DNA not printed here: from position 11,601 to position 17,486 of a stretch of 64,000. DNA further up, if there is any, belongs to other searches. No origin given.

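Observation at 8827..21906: Cell-envelope glycoprotein locus: two GT2 enzymes, a 1861-aa sequon-rich giant secreted protein, a GT-C/YfhO-like membrane protein and a C-terminally anchored surface protein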

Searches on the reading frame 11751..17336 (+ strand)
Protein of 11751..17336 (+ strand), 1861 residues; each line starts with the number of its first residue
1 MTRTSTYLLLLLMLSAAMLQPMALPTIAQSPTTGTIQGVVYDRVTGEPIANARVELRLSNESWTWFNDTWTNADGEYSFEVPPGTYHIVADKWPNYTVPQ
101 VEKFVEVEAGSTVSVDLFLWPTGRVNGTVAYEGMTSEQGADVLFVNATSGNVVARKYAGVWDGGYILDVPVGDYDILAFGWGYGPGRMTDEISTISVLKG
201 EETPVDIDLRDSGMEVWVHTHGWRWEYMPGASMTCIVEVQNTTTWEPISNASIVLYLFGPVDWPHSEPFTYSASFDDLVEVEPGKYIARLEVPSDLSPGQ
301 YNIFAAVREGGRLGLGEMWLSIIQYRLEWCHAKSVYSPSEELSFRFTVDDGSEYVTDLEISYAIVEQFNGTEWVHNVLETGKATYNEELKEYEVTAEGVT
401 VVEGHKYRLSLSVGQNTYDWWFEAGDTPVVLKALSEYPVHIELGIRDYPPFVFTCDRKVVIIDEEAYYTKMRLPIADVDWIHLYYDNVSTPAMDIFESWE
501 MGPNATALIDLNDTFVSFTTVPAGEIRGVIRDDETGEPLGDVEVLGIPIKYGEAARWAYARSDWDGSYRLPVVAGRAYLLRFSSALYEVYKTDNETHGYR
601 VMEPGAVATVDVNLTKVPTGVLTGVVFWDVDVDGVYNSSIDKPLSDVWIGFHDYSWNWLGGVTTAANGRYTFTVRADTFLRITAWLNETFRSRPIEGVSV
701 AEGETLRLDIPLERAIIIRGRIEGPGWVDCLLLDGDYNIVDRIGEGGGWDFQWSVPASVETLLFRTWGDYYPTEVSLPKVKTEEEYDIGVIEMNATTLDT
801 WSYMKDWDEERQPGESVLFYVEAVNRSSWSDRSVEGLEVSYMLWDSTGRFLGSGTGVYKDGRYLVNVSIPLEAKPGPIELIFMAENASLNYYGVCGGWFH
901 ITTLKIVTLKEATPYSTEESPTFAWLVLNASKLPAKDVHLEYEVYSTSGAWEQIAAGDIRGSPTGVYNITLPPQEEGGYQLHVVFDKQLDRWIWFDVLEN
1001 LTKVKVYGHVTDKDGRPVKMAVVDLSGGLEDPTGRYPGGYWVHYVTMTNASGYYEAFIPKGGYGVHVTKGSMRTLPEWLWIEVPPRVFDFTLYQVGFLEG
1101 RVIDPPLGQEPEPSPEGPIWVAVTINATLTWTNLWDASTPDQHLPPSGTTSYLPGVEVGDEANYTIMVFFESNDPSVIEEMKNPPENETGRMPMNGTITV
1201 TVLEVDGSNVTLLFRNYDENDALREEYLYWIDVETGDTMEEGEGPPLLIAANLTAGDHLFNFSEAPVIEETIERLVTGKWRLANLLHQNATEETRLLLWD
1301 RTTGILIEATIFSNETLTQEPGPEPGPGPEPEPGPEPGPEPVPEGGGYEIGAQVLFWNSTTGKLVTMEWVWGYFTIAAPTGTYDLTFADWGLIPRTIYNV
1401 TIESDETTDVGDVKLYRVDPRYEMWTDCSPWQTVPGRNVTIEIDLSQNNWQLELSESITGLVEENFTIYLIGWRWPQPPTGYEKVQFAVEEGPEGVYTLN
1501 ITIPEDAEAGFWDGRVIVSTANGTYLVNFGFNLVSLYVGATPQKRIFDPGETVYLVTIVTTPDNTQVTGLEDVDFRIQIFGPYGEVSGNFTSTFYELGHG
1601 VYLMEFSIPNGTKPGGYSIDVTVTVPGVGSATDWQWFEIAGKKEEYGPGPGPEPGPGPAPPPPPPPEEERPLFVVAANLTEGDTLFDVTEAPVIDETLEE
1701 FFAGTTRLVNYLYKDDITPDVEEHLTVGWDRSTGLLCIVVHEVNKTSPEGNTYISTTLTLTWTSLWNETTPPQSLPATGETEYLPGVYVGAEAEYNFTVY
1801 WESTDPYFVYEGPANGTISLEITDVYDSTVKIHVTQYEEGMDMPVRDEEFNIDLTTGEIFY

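Call 4: search_protein_families(library=pfam, proteins=[window:11751-17336:+], max_evalue=0.01)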
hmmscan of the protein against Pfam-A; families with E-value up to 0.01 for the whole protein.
window:11751-17336:+ (1861 aa): 9 families
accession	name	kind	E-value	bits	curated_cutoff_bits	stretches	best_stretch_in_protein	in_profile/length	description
PF13620.12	CarboxypepD_reg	-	2.1e-35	121.3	32.3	3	35-117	1-79/82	Carboxypeptidase regulatory-like domain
PF13715.12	CarbopepD_reg_2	-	8e-11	42.3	32.2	1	36-91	1-51/88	CarboxypepD_reg-like domain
PF01835.25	MG2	-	5.8e-08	33.4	32.8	1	1544-1621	8-80/96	MG2 domain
PF17210.9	SdrD_B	-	1e-07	32.6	29.7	1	48-100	23-74/112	SdrD B-like domain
PF17802.7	SpaA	-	0.00065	20.3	23.1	1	41-116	8-86/91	Prealbumin-like fold domain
PF05887.16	Trypan_PARP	-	0.0025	18.2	100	1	1318-1347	84-113/134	Procyclic acidic repetitive protein (PARP)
PF00775.27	Dioxygenase_C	-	0.0049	16.8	27.3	0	35-97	31-87/182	Dioxygenase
PF02369.22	Big_1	-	0.0079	16.7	34.9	0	31-81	16-66/93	Bacterial Ig-like domain (group 1)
PF20598.4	DUF6795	-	0.009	16.7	27.4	0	37-80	2-44/103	Domain of unknown function (DUF6795)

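Call 5: search_protein_families(library=ncbifam, proteins=[window:11751-17336:+], max_evalue=0.01)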
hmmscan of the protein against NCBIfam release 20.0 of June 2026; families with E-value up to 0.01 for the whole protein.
window:11751-17336:+ (1861 aa): 1 family
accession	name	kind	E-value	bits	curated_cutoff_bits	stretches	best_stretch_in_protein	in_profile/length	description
NF052345.1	S_layer_anammox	exception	9.6e-12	43.1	1400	1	24-187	1303-1467/1596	Kustd1514 family S-layer glycoprotein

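Call 10: find_homologous_proteins(query=window:11751-17336:+)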
Query window:11751-17336:+ (1861 aa): 5 proteins with E <= 0.001 among 8000 candidates.
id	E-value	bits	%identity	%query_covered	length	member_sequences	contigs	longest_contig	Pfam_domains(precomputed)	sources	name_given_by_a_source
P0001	0.0e+0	3191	73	100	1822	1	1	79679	PF13715.13,PF13620.13,PF01835.26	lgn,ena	-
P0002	0.0e+0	2661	69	88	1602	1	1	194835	PF13715.13,PF13620.13,PF01835.26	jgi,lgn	jgi:hypothetical protein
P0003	0.0e+0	2261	55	100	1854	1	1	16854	PF13715.13,PF13620.13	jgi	-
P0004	6.1e-8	48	43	4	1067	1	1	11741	PF13715.13,PF25020.2,PF08308.18,PF17802.8,PF13243.13,PF13620.13,PF09430.17,PF22904.4,PF17210.10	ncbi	-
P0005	5.7e-6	42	37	5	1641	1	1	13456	PF07210.19,PF16371.13,PF17802.8,PF13620.13,PF17210.10,PF10670.16,PF13715.13,PF25020.2,PF22902.3,PF02369.23,PF15976.12,PF13860.13,PF22904.4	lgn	-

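Call 11: find_encoding_contigs(protein=P0001, flank=10000, max_places=3)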
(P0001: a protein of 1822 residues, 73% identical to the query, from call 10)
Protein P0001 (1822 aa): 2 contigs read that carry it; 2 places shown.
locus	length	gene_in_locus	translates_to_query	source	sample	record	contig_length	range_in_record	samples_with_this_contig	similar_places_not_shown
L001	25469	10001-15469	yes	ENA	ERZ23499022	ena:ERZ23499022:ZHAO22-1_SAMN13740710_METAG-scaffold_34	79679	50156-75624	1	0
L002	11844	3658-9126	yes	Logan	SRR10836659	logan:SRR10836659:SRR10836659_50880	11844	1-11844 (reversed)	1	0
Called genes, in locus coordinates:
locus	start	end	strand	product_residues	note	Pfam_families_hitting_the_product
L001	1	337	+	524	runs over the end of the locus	PF03136:Pup_ligase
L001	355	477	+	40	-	-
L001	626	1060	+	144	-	-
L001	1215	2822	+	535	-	-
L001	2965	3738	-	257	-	PF02633:Creatininase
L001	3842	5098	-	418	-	PF05221:AdoHcyase, PF00670:AdoHcyase_NAD, PF02826:2-Hacid_dh_C (weak), PF07991:KARI_N (weak)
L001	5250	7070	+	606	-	PF07969:Amidohydro_3, PF01979:Amidohydro_1 (weak), PF07969:Amidohydro_3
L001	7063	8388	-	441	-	PF13506:Glyco_transf_21, PF00535:Glycos_transf_2, PF13641:Glyco_tranf_2_3, PF13632:Glyco_trans_2_3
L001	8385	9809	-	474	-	PF00535:Glycos_transf_2, PF13641:Glyco_tranf_2_3, PF01209:Ubie_methyltran, PF05401:NodS, PF13489:Methyltransf_23, PF08241:Methyltransf_11, PF08242:Methyltransf_12, PF13649:Methyltransf_25, +2 more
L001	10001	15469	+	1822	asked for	PF13620:CarboxypepD_reg (weak), PF13715:CarbopepD_reg_2 (faint), PF01835:MG2 (faint)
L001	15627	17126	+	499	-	PF02310:B12-binding, PF04055:Radical_SAM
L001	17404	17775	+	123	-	-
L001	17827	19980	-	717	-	-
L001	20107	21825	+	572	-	-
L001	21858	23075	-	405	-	PF03453:MoeA_N, PF00994:MoCF_biosynth, PF03454:MoeA_C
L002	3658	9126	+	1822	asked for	PF13620:CarboxypepD_reg (weak), PF13715:CarbopepD_reg_2 (faint), PF01835:MG2 (faint)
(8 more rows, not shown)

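Call 12: find_encoding_contigs(protein=P0002, flank=10000, max_places=3)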
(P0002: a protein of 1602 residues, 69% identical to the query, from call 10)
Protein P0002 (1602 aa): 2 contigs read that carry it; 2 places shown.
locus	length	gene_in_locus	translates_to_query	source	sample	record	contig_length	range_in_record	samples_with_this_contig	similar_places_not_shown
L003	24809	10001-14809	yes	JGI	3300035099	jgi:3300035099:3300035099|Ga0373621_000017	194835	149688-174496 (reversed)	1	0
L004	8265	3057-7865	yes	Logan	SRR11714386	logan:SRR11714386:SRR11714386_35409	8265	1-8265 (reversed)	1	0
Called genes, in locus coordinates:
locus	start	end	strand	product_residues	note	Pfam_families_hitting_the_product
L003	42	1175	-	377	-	PF02746:MR_MLE_N, PF13378:MR_MLE_C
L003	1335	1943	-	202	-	PF13328:HD_4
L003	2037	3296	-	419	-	PF05221:AdoHcyase, PF00670:AdoHcyase_NAD, PF02826:2-Hacid_dh_C (weak)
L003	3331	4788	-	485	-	PF13360:PQQ_2 (weak)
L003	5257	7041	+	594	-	PF07969:Amidohydro_3, PF01979:Amidohydro_1 (weak)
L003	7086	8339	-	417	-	PF13506:Glyco_transf_21, PF00535:Glycos_transf_2, PF13641:Glyco_tranf_2_3, PF13632:Glyco_trans_2_3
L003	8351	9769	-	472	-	PF00535:Glycos_transf_2, PF13641:Glyco_tranf_2_3 (weak), PF01209:Ubie_methyltran, PF13489:Methyltransf_23, PF08241:Methyltransf_11, PF08242:Methyltransf_12, PF13649:Methyltransf_25, PF13847:Methyltransf_31, +6 more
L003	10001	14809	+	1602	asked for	PF13620:CarboxypepD_reg (weak), PF13715:CarbopepD_reg_2 (faint), PF01835:MG2 (faint), PF13620:CarboxypepD_reg (weak)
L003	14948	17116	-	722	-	PF09586:YfhO (weak)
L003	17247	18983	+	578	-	-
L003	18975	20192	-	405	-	PF03453:MoeA_N, PF00994:MoCF_biosynth, PF03454:MoeA_C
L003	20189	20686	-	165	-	PF00994:MoCF_biosynth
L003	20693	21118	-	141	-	PF01967:MoaC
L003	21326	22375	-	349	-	PF02386:TrkH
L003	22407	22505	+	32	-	-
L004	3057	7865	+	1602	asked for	PF13620:CarboxypepD_reg (weak), PF13715:CarbopepD_reg_2 (faint), PF01835:MG2 (faint), PF13620:CarboxypepD_reg (weak)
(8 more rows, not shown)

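Call 13: find_encoding_contigs(protein=P0003, flank=10000, max_places=3)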
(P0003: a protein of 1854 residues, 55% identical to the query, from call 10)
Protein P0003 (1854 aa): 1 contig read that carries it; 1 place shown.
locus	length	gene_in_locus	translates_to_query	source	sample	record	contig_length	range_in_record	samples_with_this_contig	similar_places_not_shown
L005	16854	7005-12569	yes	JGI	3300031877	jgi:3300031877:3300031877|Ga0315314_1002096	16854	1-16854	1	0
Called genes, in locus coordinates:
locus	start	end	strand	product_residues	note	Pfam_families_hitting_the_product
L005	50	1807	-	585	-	-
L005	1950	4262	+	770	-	-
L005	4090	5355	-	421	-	PF13506:Glyco_transf_21, PF13641:Glyco_tranf_2_3, PF00535:Glycos_transf_2, PF13632:Glyco_trans_2_3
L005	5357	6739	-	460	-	PF00535:Glycos_transf_2, PF13641:Glyco_tranf_2_3, PF01209:Ubie_methyltran (weak), PF13489:Methyltransf_23, PF08241:Methyltransf_11, PF08242:Methyltransf_12, PF13649:Methyltransf_25, PF13847:Methyltransf_31, +3 more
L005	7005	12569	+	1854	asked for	PF13620:CarboxypepD_reg, PF13715:CarbopepD_reg_2 (faint), PF13620:CarboxypepD_reg (weak)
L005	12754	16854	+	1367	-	?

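Call 26: search_solved_structures(query=window:11751-17336:+, max_evalue=0.1)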
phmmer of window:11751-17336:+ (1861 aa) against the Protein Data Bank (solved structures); distinct sequences matched with E-value up to 0.1: 1.
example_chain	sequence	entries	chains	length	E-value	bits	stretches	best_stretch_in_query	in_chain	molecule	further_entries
9q6b_E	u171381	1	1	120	0.084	12.9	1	335-410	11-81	RP.063 Heavy Chain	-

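Call 86: search_protein_families(library=pfam, proteins=[L005:12754-16854:+], max_evalue=0.01)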
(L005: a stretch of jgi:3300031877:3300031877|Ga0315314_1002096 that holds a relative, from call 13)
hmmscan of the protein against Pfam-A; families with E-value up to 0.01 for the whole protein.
L005:12754-16854:+ (1367 aa): 0 families
